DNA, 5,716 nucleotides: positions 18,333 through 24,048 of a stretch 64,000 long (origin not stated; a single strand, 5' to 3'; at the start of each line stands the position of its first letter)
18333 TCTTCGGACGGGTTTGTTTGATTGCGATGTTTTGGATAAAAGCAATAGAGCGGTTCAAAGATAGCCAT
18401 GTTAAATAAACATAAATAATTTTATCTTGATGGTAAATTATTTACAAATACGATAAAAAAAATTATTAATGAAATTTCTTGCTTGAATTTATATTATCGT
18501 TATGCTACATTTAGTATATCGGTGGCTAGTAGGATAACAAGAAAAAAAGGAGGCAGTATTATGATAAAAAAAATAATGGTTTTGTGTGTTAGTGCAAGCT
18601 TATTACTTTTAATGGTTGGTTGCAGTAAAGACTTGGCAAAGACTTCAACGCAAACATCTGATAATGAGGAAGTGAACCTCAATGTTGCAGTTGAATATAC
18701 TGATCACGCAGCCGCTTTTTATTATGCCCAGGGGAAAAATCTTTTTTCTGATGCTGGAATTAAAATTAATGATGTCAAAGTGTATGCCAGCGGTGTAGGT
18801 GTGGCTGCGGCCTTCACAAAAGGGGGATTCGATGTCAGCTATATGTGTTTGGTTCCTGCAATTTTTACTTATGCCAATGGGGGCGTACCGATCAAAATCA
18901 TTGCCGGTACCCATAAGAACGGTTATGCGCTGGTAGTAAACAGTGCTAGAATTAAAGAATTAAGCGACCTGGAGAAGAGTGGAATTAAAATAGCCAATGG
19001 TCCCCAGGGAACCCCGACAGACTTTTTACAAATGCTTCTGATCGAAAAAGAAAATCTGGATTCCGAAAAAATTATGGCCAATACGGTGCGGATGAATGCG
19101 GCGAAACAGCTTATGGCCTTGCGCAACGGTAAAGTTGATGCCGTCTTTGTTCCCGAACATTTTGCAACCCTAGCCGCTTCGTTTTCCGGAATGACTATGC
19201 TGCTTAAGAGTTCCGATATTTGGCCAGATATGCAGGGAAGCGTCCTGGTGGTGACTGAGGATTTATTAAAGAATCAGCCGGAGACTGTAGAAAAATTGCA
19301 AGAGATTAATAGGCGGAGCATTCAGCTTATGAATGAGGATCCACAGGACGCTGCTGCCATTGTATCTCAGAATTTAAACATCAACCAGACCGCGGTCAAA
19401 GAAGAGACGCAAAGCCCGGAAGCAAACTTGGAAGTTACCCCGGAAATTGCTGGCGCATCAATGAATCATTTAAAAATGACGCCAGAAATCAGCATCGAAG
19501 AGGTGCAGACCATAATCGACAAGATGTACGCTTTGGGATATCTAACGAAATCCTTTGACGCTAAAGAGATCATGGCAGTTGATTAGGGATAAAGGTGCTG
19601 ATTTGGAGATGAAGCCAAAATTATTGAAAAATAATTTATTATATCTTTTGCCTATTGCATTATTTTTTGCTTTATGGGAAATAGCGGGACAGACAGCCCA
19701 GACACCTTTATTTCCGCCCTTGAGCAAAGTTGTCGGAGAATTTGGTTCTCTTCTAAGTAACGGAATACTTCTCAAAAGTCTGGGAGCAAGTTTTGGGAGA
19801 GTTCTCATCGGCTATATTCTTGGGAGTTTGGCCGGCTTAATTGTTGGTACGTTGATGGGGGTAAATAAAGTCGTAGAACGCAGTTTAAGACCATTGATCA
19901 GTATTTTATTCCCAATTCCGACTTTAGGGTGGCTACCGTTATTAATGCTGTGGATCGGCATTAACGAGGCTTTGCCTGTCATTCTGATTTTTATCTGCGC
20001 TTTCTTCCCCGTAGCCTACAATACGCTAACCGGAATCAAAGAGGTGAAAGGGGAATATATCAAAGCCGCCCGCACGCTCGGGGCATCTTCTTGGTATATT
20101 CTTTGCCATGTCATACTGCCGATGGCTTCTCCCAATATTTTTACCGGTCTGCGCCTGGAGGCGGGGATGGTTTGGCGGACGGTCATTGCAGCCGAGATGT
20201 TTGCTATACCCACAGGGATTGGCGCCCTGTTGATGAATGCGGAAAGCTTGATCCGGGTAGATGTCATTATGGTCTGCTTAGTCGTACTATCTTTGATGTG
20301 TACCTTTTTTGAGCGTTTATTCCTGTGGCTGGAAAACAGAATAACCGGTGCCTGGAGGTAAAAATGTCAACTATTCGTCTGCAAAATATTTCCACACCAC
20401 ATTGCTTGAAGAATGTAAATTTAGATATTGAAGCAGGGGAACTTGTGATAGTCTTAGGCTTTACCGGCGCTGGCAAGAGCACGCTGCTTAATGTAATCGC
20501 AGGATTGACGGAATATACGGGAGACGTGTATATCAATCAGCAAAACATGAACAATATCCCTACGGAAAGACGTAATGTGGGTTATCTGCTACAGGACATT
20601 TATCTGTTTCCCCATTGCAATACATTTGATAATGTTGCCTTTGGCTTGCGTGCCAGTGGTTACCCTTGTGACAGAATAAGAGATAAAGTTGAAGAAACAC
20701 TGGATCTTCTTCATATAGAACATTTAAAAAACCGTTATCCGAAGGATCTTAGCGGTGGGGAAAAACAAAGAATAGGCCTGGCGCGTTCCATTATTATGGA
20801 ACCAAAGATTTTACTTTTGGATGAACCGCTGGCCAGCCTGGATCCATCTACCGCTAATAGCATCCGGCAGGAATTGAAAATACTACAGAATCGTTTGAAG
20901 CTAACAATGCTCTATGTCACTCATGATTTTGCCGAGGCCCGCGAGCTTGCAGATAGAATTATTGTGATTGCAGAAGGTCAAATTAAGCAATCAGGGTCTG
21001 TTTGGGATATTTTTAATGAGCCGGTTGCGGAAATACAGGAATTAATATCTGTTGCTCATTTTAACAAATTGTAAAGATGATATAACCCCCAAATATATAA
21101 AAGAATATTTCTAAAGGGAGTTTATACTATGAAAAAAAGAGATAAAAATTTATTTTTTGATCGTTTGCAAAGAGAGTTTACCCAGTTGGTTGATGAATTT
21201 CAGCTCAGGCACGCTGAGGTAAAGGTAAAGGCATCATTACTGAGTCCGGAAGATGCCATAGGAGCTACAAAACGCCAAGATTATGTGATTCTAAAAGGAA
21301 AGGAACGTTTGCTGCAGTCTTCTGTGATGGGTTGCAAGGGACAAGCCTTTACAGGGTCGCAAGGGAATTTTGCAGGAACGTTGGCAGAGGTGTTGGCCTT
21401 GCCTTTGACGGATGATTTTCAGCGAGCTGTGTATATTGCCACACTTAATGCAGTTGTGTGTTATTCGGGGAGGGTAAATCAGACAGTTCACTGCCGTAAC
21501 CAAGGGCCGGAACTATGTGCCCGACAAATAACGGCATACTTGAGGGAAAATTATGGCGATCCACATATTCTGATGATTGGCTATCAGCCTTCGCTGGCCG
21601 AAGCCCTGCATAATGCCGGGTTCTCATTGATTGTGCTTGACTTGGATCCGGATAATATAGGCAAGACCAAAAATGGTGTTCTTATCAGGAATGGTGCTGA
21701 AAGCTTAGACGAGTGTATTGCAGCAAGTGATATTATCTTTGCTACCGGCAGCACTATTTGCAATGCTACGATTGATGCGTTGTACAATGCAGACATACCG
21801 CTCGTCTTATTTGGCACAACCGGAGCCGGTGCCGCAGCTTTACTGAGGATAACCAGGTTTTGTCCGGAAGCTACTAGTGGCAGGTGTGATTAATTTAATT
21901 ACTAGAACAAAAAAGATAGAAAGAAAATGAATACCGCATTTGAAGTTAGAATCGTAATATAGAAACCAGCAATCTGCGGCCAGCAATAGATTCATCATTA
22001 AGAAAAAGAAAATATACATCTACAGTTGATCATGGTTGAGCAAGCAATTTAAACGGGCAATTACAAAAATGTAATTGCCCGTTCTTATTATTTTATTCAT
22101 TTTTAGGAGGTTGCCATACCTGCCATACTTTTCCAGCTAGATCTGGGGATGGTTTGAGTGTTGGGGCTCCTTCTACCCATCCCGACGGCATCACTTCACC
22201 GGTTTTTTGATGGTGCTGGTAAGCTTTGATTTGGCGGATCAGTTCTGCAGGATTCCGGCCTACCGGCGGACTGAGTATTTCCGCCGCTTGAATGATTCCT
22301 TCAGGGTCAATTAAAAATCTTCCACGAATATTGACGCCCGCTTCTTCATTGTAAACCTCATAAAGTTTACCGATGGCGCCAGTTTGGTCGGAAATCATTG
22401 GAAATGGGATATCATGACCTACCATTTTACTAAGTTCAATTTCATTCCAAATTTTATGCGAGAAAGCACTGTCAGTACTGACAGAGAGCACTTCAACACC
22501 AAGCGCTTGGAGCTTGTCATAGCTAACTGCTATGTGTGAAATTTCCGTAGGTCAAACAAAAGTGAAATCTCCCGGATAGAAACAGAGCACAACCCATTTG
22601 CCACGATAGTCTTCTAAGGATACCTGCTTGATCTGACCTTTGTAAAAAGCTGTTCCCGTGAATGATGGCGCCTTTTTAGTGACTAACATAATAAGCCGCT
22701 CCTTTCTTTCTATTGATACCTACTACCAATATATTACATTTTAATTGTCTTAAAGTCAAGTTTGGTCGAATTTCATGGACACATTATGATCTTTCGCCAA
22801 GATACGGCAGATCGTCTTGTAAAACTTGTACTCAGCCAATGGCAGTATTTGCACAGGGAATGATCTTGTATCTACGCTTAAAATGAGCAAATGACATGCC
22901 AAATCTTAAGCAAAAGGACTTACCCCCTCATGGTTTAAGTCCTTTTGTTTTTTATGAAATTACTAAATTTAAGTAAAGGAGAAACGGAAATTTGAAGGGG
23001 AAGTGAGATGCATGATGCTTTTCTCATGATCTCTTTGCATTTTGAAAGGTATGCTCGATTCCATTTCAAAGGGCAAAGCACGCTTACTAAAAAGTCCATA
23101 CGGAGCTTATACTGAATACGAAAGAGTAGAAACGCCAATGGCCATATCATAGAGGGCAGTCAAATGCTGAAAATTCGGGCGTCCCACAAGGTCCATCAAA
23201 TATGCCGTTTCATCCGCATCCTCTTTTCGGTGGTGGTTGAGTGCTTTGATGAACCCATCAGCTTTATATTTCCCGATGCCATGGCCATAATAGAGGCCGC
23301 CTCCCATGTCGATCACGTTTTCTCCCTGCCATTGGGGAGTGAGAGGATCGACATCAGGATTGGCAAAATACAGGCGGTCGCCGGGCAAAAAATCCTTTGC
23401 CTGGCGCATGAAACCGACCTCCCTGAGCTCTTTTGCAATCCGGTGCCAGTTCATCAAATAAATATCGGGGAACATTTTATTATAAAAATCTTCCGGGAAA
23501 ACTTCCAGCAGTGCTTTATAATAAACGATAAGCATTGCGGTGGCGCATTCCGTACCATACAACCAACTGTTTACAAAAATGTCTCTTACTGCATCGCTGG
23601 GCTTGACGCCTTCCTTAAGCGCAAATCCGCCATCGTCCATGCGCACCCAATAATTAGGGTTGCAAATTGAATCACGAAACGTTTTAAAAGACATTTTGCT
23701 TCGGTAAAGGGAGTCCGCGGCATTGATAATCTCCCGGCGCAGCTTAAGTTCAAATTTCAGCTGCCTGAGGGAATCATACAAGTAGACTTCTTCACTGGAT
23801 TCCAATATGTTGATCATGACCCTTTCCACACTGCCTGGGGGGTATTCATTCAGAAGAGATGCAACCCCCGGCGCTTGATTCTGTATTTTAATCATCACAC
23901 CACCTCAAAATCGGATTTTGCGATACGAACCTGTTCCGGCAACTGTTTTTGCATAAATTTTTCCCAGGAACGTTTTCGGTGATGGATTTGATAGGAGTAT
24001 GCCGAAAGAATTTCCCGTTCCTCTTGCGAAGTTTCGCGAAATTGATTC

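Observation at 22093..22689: Peroxiredoxin with UGA replacing the peroxidatic cysteine: candidate selenoperoxiredoxin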

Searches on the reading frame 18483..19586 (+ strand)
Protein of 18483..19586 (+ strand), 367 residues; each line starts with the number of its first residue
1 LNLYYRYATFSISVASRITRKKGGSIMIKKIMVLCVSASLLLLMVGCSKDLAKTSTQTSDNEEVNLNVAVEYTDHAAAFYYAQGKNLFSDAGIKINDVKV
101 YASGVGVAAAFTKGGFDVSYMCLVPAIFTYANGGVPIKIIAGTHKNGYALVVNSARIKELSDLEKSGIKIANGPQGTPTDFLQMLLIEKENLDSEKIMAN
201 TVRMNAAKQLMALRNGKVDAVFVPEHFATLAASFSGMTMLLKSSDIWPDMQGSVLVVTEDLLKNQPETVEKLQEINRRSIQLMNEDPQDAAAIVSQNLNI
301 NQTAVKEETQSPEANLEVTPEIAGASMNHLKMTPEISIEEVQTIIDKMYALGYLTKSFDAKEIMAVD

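Call 8: search_protein_families(library=ncbifam, proteins=[window:18483-19586:+])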
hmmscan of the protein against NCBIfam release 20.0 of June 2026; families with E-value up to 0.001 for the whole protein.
window:18483-19586:+ (367 aa): 5 families
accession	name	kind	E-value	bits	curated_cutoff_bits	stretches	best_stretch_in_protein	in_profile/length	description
TIGR01728.1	SsuA_fam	subfamily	2.2e-31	109.2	163.5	1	71-365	4-285/290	aliphatic sulfonate ABC transporter substrate-binding protein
NF040735.1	SBP_SaoX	equivalog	4.7e-19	68.7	300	1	73-302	12-237/330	ABC transporter substrate-binding subunit SaoX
TIGR02122.1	TRAP_TAXI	subfamily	1.5e-06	27.3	84.35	1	131-224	106-197/320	TAXI family TRAP transporter solute-binding subunit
TIGR01729.1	taurine_ABC_bnd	equivalog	1.9e-05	24.2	304.25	1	68-274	1-204/300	taurine ABC transporter substrate-binding protein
NF038041.1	fim_Mfa1_fam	subfamily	0.00029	20.2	130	1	28-160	2-135/495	Mfa1 family fimbria major subunit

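Call 9: search_protein_families(library=pfam, proteins=[window:18483-19586:+])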
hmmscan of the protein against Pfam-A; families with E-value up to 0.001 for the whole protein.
window:18483-19586:+ (367 aa): 6 families
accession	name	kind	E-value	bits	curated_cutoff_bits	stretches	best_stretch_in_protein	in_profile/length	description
PF13379.11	NMT1_2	-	1.5e-19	71.3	24.7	1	63-290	5-244/252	NMT1-like family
PF09084.16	NMT1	-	6e-15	56.2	20.5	1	77-290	5-216/216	NMT1/THI5 like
PF12974.12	Phosphonate-bd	-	2.3e-07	30.9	27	1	97-274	32-211/242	ABC transporter, phosphonate, periplasmic substrate-binding protein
PF04069.17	OpuAC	-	8.2e-06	26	21.2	1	107-287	42-240/257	Substrate binding domain of ABC-type glycine betaine transport system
PF12916.12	DUF3834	-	0.00012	21.9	22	1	169-301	71-186/202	Protein of unknown function (DUF3834)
PF12727.12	PBP_like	-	0.00068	19.3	27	0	153-228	79-155/193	PBP superfamily domain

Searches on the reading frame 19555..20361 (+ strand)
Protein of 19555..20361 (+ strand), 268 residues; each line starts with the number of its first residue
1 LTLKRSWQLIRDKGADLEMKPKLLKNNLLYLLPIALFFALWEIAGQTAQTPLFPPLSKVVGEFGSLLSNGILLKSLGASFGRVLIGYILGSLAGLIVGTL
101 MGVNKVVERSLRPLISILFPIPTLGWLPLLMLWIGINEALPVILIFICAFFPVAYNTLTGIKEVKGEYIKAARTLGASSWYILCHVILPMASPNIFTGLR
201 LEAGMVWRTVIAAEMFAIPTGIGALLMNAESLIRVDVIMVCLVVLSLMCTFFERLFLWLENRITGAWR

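Call 8: search_protein_families(library=ncbifam, proteins=[window:19555-20361:+])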
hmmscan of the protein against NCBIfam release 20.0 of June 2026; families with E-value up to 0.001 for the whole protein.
window:19555-20361:+ (268 aa): 29 families (the best 25 are shown)
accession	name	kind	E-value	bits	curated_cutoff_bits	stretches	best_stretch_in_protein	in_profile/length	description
NF040733.1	ABC_perm_U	equivalog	1.1e-44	152.8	295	1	25-268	6-249/251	ABC transporter permease subunit SaoP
NF007545.0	PRK10160.1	equivalog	9.6e-42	143.3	342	1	36-264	33-268/275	taurine ABC transporter permease TauC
NF008470.0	PRK11365.1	equivalog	9.5e-37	126.8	347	1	23-251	8-237/263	aliphatic sulfonate ABC transporter permease SsuC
TIGR01183.1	ntrB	equivalog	8.4e-32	110.5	209.05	1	69-258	13-201/202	nitrate ABC transporter permease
NF008196.0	PRK10952.1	equivalog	2.3e-11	43.1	439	1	83-249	153-318/356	glycine betaine/L-proline ABC transporter permease ProW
TIGR03416.1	ABC_choXWV_perm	equivalog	1.3e-08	34.7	363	1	73-236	85-247/267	choline ABC transporter permease subunit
TIGR02141.1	modB_ABC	equivalog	1.1e-07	31.8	182.6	1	142-201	83-143/208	molybdate ABC transporter permease subunit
TIGR02139.1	permease_CysT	equivalog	1.5e-06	28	246.1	1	125-201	115-195/265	sulfate ABC transporter permease subunit CysT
NF011624.0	PRK15050.1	equivalog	1.8e-06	27.3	247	1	142-201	164-224/297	2-aminoethylphosphonate ABC transporter permease subunit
NF045473.1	Opp1C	equivalog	2.1e-06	27.4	350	1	73-200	72-193/267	nickel/cobalt ABC transporter permease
TIGR00969.1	3a0106s02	subfamily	2.5e-06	27.2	240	1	143-202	149-207/272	sulfate ABC transporter permease subunit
NF008208.0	PRK10971.1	equivalog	2.6e-06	27.1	415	1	132-201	139-203/277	sulfate/thiosulfate ABC transporter permease CysT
NF011691.0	PRK15111.1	equivalog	5.3e-06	26.2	379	1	72-208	91-229/296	putrescine export ABC transporter permease SapC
TIGR01581.1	Mo_ABC_porter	hypoth_equivalog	1.5e-05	24.6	210.3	1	145-199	111-164/225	ABC transporter permease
NF007047.0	PRK09500.1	equivalog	1.9e-05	24.4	326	1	129-237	115-226/257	spermidine/putrescine ABC transporter permease PotC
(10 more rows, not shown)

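Call 9: search_protein_families(library=pfam, proteins=[window:19555-20361:+])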
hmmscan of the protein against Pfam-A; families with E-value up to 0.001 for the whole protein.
window:19555-20361:+ (268 aa): 1 family
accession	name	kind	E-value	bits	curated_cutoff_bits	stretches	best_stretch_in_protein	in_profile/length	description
PF00528.27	BPD_transp_1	-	8.7e-29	101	26.4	1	91-264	2-183/184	Binding-protein-dependent transport system inner membrane component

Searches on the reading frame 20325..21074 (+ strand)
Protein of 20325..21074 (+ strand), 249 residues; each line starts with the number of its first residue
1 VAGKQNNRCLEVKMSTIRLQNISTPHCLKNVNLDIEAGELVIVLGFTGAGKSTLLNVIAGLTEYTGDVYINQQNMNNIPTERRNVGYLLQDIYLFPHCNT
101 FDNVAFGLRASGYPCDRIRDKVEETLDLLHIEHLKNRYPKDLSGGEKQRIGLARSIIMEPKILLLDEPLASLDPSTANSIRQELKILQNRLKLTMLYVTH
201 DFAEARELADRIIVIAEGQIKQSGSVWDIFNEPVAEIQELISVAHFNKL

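Call 8: search_protein_families(library=ncbifam, proteins=[window:20325-21074:+])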
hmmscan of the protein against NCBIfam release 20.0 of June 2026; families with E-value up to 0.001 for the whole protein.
window:20325-21074:+ (249 aa): 188 families (the best 25 are shown)
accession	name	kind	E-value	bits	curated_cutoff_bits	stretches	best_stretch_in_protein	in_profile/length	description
NF040840.2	tungstate_WtpC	equivalog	6.7e-71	239.4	440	1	27-236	15-225/347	tungstate ABC transporter ATP-binding protein WtpC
TIGR03265.1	PhnT2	equivalog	4.4e-66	223.5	457.7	1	21-235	13-228/353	putative 2-aminoethylphosphonate ABC transporter ATP-binding protein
NF006987.0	PRK09452.1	equivalog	7.4e-66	222.4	482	1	21-234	22-240/378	spermidine/putrescine ABC transporter ATP-binding protein PotA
NF043075.1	MMSYN1_0197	equivalog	5e-65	219.7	550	1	25-235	15-226/341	spermidine/putrescine ABC transporter ATP-binding protein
TIGR00968.1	3a0106s01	subfamily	2.5e-64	217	342.75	1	26-236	14-225/237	sulfate ABC transporter ATP-binding protein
NF040933.2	ABC_arch_GlcV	equivalog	1.3e-62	211.7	450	1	26-235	20-235/357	glucose ABC transporter ATP-binding protein GlcV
NF008233.0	PRK11000.1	equivalog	1.2e-61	208.6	568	1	19-234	6-226/369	maltose/maltodextrin ABC transporter ATP-binding protein MalK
NF008653.0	PRK11650.1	subfamily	2e-61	208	432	1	14-235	6-228/357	sn-glycerol-3-phosphate ABC transporter ATP-binding protein UgpC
TIGR01187.1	potA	subfamily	2.2e-59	201.1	355.6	1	43-236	1-195/325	polyamine ABC transporter ATP-binding protein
NF008105.0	PRK10851.1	equivalog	2e-58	197.8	502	1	25-235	15-230/362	sulfate/thiosulfate ABC transporter ATP-binding protein CysA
TIGR03258.1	PhnT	equivalog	3.9e-58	197.2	499.15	1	24-235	20-233/359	2-aminoethylphosphonate ABC transport system ATP-binding subunit PhnT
TIGR01186.1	proV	subfamily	8.4e-56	189.6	326.6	1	27-237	8-225/363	betaine/proline/choline family ABC transporter ATP-binding protein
NF008513.0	PRK11432.1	equivalog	3.3e-55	187.4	496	1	24-235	18-230/351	ferric ABC transporter ATP-binding protein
TIGR02142.1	modC_ABC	equivalog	3e-53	181.3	285.05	1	19-235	5-225/353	molybdenum ABC transporter ATP-binding protein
NF008355.0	PRK11144.1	equivalog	1.9e-50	171.8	434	1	25-234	12-221/353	molybdenum ABC transporter ATP-binding protein ModC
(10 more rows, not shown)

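Call 9: search_protein_families(library=pfam, proteins=[window:20325-21074:+])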
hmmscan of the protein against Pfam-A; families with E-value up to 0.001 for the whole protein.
window:20325-21074:+ (249 aa): 3 families
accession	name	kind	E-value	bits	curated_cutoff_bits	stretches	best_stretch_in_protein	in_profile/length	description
PF00005.33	ABC_tran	-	2.5e-33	116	25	1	28-170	1-137/137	ABC transporter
PF13304.12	AAA_21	-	2.2e-07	31.7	27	1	82-201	166-299/304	AAA domain, putative AbiEii toxin, Type IV TA system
PF03193.22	RsgA_GTPase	-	0.00086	19.6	30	0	22-61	91-129/174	RsgA GTPase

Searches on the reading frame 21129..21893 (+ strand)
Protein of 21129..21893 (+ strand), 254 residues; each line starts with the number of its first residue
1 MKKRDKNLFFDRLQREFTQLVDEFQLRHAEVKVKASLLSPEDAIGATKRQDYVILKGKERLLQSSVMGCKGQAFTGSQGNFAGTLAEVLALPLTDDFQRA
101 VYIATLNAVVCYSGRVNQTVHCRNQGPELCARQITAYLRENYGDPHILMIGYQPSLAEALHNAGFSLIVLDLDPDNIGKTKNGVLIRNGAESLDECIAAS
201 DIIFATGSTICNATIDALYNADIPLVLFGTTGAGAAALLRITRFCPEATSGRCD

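Call 8: search_protein_families(library=ncbifam, proteins=[window:21129-21893:+])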
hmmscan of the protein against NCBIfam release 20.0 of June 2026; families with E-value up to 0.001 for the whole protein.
window:21129-21893:+ (254 aa): 0 families

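Call 9: search_protein_families(library=pfam, proteins=[window:21129-21893:+])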
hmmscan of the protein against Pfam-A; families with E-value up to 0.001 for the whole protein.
window:21129-21893:+ (254 aa): 1 family
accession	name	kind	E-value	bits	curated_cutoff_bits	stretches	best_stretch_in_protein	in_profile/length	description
PF04016.18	DUF364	-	2.2e-09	37.5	23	1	144-220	11-83/147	Putative heavy-metal chelation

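Call 22: list_cluster_members(proteins=[window:21129-21893:+, window:4200-5612:+, window:8341-9051:+, window:13211-14674:+, window:14925-16631:+, window:27354-28664:+, window:35474-36835:+, window:37674-38756:+, window:10912-11823:-, window:37026-37640:+])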
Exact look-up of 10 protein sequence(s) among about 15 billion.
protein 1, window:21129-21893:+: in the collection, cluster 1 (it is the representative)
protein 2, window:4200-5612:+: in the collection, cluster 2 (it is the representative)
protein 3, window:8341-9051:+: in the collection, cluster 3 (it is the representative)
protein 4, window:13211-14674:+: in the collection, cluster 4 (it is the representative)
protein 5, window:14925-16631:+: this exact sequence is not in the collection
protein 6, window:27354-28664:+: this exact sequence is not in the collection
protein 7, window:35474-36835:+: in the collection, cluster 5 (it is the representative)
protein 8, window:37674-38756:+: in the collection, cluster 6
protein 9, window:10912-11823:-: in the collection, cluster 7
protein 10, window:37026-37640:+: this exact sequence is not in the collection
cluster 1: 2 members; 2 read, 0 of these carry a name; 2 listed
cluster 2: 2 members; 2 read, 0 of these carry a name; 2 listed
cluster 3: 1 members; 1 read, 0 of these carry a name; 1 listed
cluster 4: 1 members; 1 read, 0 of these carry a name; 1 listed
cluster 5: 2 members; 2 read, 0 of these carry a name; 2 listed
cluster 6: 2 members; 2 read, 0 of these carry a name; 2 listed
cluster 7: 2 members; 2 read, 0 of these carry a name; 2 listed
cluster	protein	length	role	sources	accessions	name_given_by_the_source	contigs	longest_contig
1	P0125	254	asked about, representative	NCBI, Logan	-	-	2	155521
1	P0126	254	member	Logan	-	-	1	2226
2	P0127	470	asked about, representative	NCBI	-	-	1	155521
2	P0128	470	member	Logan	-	-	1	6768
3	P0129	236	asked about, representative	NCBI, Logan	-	-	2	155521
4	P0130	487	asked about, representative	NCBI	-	-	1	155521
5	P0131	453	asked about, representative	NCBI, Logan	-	-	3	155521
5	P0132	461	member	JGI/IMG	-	-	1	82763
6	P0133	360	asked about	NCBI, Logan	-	-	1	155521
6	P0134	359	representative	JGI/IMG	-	-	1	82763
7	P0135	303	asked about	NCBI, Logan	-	-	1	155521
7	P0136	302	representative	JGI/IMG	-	-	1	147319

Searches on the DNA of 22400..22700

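Call 29: search_rna_families(source=window, start=22400, end=22700, threshold=evalue, max_evalue=10, show_alignments=3)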
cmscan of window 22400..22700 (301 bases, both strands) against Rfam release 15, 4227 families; matches with E-value up to 10: 0.
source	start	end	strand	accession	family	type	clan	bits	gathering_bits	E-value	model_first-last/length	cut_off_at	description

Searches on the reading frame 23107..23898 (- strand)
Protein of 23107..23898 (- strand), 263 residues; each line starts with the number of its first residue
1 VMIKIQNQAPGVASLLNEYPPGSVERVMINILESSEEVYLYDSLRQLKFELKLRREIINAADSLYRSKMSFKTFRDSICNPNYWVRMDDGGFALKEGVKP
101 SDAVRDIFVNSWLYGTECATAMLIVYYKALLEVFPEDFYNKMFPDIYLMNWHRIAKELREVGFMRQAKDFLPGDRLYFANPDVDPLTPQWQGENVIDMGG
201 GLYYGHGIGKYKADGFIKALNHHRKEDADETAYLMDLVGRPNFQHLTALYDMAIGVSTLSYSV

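Call 8: search_protein_families(library=ncbifam, proteins=[window:23107-23898:-])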
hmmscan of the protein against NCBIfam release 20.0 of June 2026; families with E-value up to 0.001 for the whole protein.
window:23107-23898:- (263 aa): 1 family
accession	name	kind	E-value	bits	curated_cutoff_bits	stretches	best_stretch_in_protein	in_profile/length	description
NF002869.0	PRK03187.1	equivalog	3.7e-91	305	307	1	2-252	1-248/276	protein-glutamine gamma-glutamyltransferase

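Call 9: search_protein_families(library=pfam, proteins=[window:23107-23898:-])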
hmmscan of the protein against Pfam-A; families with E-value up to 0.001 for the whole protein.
window:23107-23898:- (263 aa): 1 family
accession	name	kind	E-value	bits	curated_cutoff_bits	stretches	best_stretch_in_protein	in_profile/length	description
PF20085.5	TGL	-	3.5e-92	308.5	23.7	1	2-248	1-243/245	Protein-glutamine gamma-glutamyltransferase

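Call 48: find_homologous_proteins(query=window:23107-23898:-, max_evalue=1e-30)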
Query window:23107-23898:- (263 aa): 1144 proteins with E <= 1e-30 among 1410 candidates; the best 120 are listed.
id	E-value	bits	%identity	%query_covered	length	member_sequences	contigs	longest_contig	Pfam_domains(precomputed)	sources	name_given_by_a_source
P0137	5.3e-177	604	100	100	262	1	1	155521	PF20085.6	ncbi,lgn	-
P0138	2.9e-122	425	72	98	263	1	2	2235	PF20085.6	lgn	-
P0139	1.3e-120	420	68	98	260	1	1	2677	PF20085.6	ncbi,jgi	ncbi:MAG: protein-glutamine gamma-glutamyltransferase [Bacillota bacterium]|jgi:protein-glutamine ga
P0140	6.1e-120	417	70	97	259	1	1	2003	PF20085.6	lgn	-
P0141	1.6e-115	403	68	97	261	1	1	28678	PF20085.6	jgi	-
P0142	4.5e-115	401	67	96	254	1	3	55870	PF20085.6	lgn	-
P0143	1.1e-112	394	68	100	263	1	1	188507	PF20085.6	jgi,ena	-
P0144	2.0e-111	389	66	99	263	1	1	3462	PF20085.6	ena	-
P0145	1.3e-110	387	63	96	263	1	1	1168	PF20085.6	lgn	-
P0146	5.8e-110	385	65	97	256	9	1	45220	PF20085.6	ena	-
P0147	4.6e-109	382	64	96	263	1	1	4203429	PF20085.6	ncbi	-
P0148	8.0e-109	381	64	99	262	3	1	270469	PF20085.6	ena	-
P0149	1.8e-108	380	65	97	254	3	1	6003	PF20085.6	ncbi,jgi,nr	ncbi:MAG: protein-glutamine gamma-glutamyltransferase [Caproiciproducens sp.]|jgi:protein-glutamine 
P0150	3.9e-108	379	65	97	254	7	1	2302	PF20085.6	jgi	-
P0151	6.9e-107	375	65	95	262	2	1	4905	PF20085.6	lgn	-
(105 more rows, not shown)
